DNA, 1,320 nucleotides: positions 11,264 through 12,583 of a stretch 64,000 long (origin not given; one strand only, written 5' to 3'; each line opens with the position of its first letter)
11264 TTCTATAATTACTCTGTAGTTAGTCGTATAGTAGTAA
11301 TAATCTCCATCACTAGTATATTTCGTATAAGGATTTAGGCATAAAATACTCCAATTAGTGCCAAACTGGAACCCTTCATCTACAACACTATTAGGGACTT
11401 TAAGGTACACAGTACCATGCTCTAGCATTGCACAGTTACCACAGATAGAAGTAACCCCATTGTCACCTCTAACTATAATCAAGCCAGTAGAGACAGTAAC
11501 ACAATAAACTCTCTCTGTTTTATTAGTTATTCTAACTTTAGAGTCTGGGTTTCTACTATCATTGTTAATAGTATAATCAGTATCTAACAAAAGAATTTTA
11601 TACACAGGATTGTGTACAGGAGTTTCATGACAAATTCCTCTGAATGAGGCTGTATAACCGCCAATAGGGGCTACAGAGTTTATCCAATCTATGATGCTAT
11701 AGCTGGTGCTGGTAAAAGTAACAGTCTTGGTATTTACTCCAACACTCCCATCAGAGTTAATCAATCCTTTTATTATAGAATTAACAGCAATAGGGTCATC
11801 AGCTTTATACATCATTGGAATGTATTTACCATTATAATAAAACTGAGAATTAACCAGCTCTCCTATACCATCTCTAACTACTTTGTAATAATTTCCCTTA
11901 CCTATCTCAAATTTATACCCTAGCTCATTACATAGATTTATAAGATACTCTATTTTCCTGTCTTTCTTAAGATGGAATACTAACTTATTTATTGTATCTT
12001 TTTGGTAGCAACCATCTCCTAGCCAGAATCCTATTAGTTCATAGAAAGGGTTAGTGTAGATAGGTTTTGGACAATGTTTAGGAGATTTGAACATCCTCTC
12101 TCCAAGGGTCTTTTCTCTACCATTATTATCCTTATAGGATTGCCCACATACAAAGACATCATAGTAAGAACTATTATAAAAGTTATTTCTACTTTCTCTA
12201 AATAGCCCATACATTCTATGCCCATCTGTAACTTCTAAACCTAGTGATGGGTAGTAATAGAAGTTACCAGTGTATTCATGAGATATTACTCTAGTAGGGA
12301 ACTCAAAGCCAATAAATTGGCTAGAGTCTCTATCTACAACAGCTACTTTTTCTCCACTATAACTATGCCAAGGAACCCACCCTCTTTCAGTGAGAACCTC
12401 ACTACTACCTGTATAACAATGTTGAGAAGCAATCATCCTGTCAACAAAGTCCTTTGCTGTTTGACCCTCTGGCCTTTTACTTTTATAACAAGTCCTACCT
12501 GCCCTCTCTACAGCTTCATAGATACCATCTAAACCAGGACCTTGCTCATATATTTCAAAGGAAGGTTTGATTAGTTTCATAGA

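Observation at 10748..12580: ThyX split by an intein with an atypical C-terminal GN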

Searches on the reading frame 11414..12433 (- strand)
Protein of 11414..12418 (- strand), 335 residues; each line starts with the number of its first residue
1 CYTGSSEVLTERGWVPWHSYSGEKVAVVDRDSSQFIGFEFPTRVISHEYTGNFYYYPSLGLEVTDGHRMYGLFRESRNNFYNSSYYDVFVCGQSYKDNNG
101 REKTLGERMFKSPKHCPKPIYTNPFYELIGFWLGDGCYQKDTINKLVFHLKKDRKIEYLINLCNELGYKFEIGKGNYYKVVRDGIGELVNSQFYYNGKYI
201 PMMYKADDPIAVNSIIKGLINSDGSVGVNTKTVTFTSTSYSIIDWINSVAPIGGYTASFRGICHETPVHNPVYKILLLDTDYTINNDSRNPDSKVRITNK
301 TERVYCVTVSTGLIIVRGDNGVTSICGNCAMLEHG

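Call 12: find_homologous_proteins(query=window:11414-12418:-, max_evalue=0.001)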
Query seq(335 aa) (335 aa): 54 proteins with E <= 0.001 among 573 candidates.
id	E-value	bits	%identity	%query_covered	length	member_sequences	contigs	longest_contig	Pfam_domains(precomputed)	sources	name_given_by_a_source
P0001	9.4e-184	628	80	100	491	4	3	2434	PF02511.21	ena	-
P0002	6.2e-181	619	79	100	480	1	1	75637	-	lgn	-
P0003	1.8e-176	604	78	100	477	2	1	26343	-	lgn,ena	-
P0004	2.8e-175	600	77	100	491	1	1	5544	-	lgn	-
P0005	4.3e-174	597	76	100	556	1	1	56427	PF02511.21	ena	-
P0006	8.4e-174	596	77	100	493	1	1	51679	-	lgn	-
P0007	1.8e-173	594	76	100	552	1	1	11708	PF02511.21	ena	-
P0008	3.0e-170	584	76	98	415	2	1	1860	-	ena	-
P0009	4.2e-164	564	74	100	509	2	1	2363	PF02511.21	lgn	-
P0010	5.6e-164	563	74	100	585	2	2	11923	PF02511.21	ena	-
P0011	1.1e-159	549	73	100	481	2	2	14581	-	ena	-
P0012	2.1e-148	512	68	100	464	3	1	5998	-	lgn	-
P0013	6.4e-148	510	67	100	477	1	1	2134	-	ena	-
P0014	1.6e-147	509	67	100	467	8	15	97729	-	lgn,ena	-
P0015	7.5e-147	507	67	100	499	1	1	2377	PF02511.21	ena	-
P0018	2.0e-143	496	66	100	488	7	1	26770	PF02511.21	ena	-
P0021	1.5e-142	493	64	100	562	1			PF02511.21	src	-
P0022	2.9e-142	492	65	100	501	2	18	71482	PF02511.21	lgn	-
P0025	5.7e-126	438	60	100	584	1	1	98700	PF02511.21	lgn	-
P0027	4.2e-121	422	60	100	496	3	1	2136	PF02511.21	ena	-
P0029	1.1e-113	398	54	100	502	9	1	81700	PF02511.21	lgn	-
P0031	3.6e-109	383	66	80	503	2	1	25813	PF02511.21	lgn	-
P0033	1.4e-108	381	63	80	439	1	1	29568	PF02511.21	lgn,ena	-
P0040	7.0e-76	274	46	100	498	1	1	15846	PF02511.21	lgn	-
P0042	1.5e-67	246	86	40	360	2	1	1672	PF02511.21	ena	-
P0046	3.0e-46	176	73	35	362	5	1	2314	PF02511.21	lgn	-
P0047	1.7e-34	137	77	26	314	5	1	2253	PF02511.21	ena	-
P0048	9.7e-34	135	32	100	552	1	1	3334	PF02511.21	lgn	-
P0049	2.8e-32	130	90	21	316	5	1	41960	PF02511.21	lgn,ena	-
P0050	3.6e-26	110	84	19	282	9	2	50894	PF02511.21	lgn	-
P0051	2.0e-17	81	67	20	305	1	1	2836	PF02511.21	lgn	-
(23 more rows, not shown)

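Call 26: search_solved_structures(query=window:11432-12418:-, max_evalue=10, show_alignments=3)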
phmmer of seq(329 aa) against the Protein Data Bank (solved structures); distinct sequences matched with E-value up to 10: 0.

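Call 30: search_solved_structures(query=A2, max_evalue=10, show_alignments=4)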
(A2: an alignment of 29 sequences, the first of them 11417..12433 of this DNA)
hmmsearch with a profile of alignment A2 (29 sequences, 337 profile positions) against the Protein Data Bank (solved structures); distinct sequences matched with E-value up to 10: 7.
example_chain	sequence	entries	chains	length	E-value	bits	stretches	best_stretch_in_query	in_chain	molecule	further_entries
1jva_A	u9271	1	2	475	0.038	16.2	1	196-293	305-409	VMA1-DERIVED HOMING ENDONUCLEASE X10SSS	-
1ef0_A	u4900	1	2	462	0.045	15.9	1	196-293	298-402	PI-SCEI ENDONUCLEASE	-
1dfa_A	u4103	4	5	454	0.049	15.8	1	196-293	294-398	PI-SCEI ENDONUCLEASE | ENDONUCLEASE PI-SCEI | PI-SCEI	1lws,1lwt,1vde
1um2_A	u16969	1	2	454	0.049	15.8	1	196-293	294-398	ENDONUCLEASE PI-SCEI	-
2cw7_A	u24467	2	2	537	0.31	13.2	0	29-77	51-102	Endonuclease PI-PkoII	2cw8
3j79_K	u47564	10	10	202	0.43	12.7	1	151-209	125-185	60S ribosomal protein uL13 | 60S ribosomal protein L13, putative | 60S ribosomal protein L13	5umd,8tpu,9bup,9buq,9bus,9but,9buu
3jbn_AK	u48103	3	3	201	0.43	12.7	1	151-209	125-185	60S ribosomal protein uL13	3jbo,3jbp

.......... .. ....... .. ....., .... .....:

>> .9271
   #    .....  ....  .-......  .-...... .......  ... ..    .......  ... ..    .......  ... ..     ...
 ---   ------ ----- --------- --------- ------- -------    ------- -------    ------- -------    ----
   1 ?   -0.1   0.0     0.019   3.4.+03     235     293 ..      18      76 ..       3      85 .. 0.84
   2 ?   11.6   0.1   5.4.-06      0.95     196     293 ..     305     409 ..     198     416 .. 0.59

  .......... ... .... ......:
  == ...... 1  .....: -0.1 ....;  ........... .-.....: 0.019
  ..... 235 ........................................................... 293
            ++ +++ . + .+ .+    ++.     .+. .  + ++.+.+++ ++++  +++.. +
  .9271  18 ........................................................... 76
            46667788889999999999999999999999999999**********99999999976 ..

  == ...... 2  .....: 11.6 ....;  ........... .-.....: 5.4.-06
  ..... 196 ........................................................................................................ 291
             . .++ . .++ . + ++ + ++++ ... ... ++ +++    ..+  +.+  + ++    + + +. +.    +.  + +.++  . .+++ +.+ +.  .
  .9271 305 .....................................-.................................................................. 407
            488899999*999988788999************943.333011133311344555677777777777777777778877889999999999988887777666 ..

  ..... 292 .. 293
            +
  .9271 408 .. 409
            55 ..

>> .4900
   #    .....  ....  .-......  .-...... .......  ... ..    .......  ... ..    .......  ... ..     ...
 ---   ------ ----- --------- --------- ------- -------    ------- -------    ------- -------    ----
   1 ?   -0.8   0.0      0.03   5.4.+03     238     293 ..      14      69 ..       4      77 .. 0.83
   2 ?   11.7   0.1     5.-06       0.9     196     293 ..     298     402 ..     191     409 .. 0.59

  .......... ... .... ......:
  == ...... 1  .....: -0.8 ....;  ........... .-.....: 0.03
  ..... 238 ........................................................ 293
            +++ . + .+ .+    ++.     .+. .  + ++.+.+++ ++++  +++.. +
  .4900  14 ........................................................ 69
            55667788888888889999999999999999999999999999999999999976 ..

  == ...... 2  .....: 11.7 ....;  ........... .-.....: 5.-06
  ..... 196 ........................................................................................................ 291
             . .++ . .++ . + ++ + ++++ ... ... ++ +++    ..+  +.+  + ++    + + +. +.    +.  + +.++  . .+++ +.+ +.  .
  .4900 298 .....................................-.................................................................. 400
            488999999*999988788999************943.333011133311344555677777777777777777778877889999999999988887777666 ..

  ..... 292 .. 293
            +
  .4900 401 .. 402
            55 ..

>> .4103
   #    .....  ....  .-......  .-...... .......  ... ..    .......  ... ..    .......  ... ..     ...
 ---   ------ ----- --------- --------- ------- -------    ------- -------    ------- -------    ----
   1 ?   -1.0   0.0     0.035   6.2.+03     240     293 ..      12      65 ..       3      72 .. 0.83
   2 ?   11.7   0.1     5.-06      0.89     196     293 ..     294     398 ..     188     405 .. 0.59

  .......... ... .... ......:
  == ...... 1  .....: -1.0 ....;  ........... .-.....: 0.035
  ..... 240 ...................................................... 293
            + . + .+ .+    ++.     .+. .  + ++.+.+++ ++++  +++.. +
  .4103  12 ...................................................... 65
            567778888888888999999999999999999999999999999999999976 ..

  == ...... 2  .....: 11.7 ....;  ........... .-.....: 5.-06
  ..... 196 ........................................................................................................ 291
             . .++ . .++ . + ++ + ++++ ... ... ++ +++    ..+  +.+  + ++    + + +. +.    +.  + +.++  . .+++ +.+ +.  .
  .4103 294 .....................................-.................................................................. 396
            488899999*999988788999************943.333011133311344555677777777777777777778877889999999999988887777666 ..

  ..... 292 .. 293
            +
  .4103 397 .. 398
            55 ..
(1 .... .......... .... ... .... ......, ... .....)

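Call 38: predict_structure(alignment_id=A2)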
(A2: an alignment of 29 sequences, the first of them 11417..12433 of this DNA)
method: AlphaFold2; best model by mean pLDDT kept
length: 339 residues; sequences in the alignment: 29
mean_pLDDT: 91.4   pTM: 0.89
mean pLDDT of the five models: 91.4, 91.4, 90.2, 89.9, 89.7
residues with pLDDT >= 90: 273; 70-90: 45; 50-70: 19; < 50: 2
segments of 3 or more residues with pLDDT < 50: none
pLDDT, mean of each block of 10 residues (from residue 1): 79 97 95 94 93 95 96 90 67 92 88 93 96 97 91 95 98 96 97 94 94 97 88 71 95 96 94 93 90 89 96 93 95 72
secondary structure, 60 per line:
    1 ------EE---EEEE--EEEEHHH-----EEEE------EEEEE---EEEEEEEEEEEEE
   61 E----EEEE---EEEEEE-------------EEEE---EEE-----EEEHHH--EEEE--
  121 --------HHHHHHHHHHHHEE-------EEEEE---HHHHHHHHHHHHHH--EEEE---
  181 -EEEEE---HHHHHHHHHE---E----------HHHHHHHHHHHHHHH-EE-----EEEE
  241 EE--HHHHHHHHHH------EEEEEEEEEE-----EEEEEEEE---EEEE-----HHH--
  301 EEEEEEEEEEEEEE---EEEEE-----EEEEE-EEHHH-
elements in order: E12-15 E18-21 E30-33 E40-44 E48-61 E66-69 E73-78 E92-95 E99-101 E107-109 E115-118 H129-140 E150-154 H158-171 E174-177 E182-186 H190-198 H214-228 E237-242 H245-254 E261-270 E276-283 E287-290 E301-314 E318-322 E328-332

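Call 40: fold_search(model_id=the predicted structure, library=pdb)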
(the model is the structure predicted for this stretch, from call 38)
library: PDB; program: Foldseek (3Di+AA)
matches with E <= 10: 754; with E <= 0.001: 34
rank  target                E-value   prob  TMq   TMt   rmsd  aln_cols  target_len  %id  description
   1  7qsu                  1.4e-13  1.00  0.49  0.46   7.5       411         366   13  Crystal structure of homing endonuclease-associated TliVMA intein (C1A, d333-339) (released 2022-03-30)
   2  1ef0_B                8.2e-13  1.00  0.51  0.45   9.1       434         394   15  CRYSTAL STRUCTURE OF PI-SCEI MINIPRECURSOR (released 2000-06-07)
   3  1ef0_A                1.8e-12  1.00  0.54  0.46  10.2       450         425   13  CRYSTAL STRUCTURE OF PI-SCEI MINIPRECURSOR (released 2000-06-07)
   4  1jva_B                4.0e-12  1.00  0.54  0.45   9.5       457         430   12  CRYSTAL STRUCTURE OF THE VMA1-DERIVED ENDONUCLEASE BEARING THE N AND C EXTEIN PROPEPTIDES (released 2002-08-29)
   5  1vde_A                5.7e-12  1.00  0.51  0.43   9.6       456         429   13  PI-SCEI, A HOMING ENDONUCLEASE WITH PROTEIN SPLICING ACTIVITY (released 1998-04-08)
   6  7qss                  6.0e-12  1.00  0.51  0.42   7.6       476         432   11  Crystal structure of homing endonuclease-associated TliVMA intein (C1A) (released 2022-03-30)
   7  1dfa                  6.4e-12  1.00  0.51  0.44   9.4       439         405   14  CRYSTAL STRUCTURE OF PI-SCEI IN C2 SPACE GROUP (released 1999-12-08)
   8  1vde_B                9.1e-12  1.00  0.53  0.44   7.9       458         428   13  PI-SCEI, A HOMING ENDONUCLEASE WITH PROTEIN SPLICING ACTIVITY (released 1998-04-08)
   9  7qst                  1.2e-11  1.00  0.48  0.46   9.1       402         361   11  Crystal structure of homing endonuclease-associated PhoVMA intein (C1A) (released 2022-03-30)
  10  1um2_A                1.4e-11  1.00  0.51  0.44  11.1       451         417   13  Crystal Structure of the Vma1-Derived Endonuclease with the Ligated Extein Segment (released 2004-09-22)
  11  1jva_A                3.5e-11  1.00  0.53  0.44  10.7       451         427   12  CRYSTAL STRUCTURE OF THE VMA1-DERIVED ENDONUCLEASE BEARING THE N AND C EXTEIN PROPEPTIDES (released 2002-08-29)
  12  1um2_B                5.0e-11  1.00  0.50  0.42  11.2       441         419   13  Crystal Structure of the Vma1-Derived Endonuclease with the Ligated Extein Segment (released 2004-09-22)
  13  1lws_A                8.0e-11  1.00  0.54  0.45   9.3       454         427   12  Crystal structure of the intein homing endonuclease PI-SceI bound to its recognition sequence (released 2002-09-27)
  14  1dq3                  9.6e-11  1.00  0.58  0.46   8.8       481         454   11  CRYSTAL STRUCTURE OF AN ARCHAEAL INTEIN-ENCODED HOMING ENDONUCLEASE PI-PFUI (released 2000-07-05)
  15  1lwt_A                1.6e-09  1.00  0.53  0.43   9.7       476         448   12  Crystal structure of the intein homing endonuclease PI-SceI bound to its substrate DNA (Ca2+ free) (released 2002-09-27)
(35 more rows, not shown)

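Call 43: search_protein_families(library=pfam, proteins=[window:11435-12418:-], max_evalue=10)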
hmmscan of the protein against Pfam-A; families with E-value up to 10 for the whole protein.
seq(328 aa): 3 families
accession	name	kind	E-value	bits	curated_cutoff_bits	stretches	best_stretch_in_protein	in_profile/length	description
PF14528.11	LAGLIDADG_3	-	1.2e-05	26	22.5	1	214-246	5-39/82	LAGLIDADG-like domain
PF05204.19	Hom_end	-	0.003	18.1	21.1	1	203-278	5-85/110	Homing endonuclease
PF17010.10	DUF5092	-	0.14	12.6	27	1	137-201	43-100/145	Domain of unknown function (DUF5092)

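Call 57: search_protein_representatives(alignment_id=A2)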
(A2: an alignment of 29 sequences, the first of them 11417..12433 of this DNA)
Query: 29 sequences, 337 profile positions. Proteins with E-value up to 0.001 (for the whole library): 13247; up to 1e-10: 8131; up to 1e-30: 757. The best 150 are listed.
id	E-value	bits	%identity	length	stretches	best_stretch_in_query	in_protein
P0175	4.3e-161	551.9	-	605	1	1-337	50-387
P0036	4.2e-144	496.0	-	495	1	1-337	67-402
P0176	4.1e-141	486.2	-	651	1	1-337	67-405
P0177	8.6e-122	422.7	-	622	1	1-337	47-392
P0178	1.1e-116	405.9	-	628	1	5-337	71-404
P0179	2.9e-114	398.0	-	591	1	1-336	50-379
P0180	1.5e-113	395.6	-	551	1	1-337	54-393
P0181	2.3e-107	375.3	-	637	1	4-337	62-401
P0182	1.6e-98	346.2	-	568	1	3-337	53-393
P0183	2.4e-97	342.4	-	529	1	1-336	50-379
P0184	6.4e-96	337.7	-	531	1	1-336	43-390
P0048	2.0e-95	336.1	-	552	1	3-337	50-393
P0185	7.0e-81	288.2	-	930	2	4-337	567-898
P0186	2.2e-70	253.7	-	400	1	1-337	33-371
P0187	2.8e-69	250.1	-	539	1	3-337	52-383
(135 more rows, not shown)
